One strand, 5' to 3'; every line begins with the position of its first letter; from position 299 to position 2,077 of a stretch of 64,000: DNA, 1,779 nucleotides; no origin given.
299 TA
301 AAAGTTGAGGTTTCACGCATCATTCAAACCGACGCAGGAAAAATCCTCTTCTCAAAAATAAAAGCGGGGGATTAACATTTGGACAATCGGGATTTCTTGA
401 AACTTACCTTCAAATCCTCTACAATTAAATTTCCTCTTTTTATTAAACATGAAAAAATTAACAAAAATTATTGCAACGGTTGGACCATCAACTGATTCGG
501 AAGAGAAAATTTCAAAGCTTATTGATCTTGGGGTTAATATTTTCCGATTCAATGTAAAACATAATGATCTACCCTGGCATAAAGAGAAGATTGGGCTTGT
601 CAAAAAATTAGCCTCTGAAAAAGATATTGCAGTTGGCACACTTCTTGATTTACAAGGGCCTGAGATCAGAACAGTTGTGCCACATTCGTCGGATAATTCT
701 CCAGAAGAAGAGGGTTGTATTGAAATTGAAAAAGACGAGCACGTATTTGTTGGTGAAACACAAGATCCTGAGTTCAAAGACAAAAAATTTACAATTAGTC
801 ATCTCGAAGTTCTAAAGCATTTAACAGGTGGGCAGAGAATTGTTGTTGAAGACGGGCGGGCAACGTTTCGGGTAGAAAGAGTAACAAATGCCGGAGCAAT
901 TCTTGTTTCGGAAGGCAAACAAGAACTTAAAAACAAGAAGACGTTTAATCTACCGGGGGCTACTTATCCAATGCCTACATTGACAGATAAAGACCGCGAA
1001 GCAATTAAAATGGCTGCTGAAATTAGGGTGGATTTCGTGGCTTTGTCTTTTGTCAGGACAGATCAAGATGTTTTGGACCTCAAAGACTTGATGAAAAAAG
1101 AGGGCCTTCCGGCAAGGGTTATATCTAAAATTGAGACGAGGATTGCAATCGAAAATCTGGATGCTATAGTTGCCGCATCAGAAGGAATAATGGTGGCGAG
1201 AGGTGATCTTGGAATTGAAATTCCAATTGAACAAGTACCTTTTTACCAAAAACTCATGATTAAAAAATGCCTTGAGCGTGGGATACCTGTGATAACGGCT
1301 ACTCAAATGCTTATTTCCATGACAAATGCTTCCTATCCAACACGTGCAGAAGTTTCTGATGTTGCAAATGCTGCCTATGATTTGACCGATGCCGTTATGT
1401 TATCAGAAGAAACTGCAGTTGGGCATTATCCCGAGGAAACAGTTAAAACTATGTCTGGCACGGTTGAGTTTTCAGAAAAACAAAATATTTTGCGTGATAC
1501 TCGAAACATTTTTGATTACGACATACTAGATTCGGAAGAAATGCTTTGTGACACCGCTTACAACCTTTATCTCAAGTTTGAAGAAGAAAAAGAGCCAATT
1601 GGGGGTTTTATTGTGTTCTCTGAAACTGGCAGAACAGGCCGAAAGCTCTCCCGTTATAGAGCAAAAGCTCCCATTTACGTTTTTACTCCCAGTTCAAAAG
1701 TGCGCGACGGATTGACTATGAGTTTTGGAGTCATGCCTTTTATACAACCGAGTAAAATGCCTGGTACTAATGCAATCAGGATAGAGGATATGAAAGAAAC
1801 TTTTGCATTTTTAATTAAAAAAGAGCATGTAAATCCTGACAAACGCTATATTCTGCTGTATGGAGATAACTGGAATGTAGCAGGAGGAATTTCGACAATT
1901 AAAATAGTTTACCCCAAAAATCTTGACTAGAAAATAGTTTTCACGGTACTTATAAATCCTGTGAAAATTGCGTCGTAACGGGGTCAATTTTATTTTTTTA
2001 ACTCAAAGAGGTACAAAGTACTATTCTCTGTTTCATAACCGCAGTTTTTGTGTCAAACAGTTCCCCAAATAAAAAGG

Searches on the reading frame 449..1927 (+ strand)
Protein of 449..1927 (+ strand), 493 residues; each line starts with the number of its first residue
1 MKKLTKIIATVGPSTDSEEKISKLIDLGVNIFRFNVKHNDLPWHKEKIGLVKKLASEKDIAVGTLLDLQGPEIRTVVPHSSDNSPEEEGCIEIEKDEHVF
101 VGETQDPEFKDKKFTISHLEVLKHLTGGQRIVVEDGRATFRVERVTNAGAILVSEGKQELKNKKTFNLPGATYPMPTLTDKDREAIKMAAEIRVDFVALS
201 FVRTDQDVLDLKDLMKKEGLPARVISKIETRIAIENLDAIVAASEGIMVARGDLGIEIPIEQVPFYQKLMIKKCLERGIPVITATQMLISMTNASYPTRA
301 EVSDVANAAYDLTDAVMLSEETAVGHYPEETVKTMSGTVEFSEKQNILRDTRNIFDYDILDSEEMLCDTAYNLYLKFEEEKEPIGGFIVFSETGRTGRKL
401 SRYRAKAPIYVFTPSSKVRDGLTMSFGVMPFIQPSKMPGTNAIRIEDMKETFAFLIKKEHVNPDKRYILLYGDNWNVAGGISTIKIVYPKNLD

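Call 10: search_protein_families(library=pfam, proteins=[window:449-1927:+], max_evalue=0.001)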
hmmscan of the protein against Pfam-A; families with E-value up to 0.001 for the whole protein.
window:449-1927:+ (493 aa): 2 families
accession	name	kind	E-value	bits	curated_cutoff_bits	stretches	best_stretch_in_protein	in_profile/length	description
PF00224.27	PK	-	5.7e-96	321.9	30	1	3-332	2-328/328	Pyruvate kinase, barrel domain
PF02887.21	PK_C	-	2.3e-15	57.1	28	1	387-487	19-114/114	Pyruvate kinase, alpha/beta domain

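Call 23: find_encoding_contigs(protein=window:449-1927:+, flank=10000, max_places=3)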
Protein window:449-1927:+ (493 aa): no gene with exactly this product is on record in the collection.
